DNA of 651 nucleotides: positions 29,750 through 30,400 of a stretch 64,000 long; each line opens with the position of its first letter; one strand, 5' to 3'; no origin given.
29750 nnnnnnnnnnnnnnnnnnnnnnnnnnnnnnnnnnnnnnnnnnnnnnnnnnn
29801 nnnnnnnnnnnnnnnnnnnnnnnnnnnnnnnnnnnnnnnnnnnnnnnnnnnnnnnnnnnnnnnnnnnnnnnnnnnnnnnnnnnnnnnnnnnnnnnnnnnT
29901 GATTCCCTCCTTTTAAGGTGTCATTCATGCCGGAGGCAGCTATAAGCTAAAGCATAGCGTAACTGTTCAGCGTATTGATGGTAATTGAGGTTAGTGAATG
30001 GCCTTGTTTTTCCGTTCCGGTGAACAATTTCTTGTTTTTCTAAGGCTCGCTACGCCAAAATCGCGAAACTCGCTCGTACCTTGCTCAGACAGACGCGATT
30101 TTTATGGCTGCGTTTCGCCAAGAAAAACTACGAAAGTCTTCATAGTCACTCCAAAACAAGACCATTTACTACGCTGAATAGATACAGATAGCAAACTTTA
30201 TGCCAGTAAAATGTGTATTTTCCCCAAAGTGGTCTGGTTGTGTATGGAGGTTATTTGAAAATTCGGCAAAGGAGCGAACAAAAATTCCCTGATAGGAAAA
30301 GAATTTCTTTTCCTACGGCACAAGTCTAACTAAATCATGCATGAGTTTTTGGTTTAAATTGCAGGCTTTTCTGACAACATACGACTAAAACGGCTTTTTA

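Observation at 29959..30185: New MITE-like family: ~225-bp fully palindromic element, five copies in this window, 8-bp target-site duplications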

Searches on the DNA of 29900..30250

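Call 77: search_rna_families(source=window, start=29900, end=30250, threshold=evalue, max_evalue=1)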
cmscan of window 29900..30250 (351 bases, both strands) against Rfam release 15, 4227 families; matches with E-value up to 1: 1.
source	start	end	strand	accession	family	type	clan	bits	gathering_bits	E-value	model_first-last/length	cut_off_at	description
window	29910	29984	-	RF01475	rli45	Gene; antisense;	-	20.9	60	0.33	1-78/78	no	Listeria snRNA rli45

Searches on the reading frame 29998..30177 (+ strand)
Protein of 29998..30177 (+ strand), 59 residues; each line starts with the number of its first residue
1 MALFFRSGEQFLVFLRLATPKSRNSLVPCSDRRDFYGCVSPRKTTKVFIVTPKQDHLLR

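Call 66: find_encoding_contigs(protein=window:29998-30177:+, flank=3000, max_places=4)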
Protein window:29998-30177:+ (59 aa): no gene with exactly this product is on record in the collection.
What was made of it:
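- Tried and rejected: The 59-aa ORF in copy A is not on record as a called gene (call 66).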
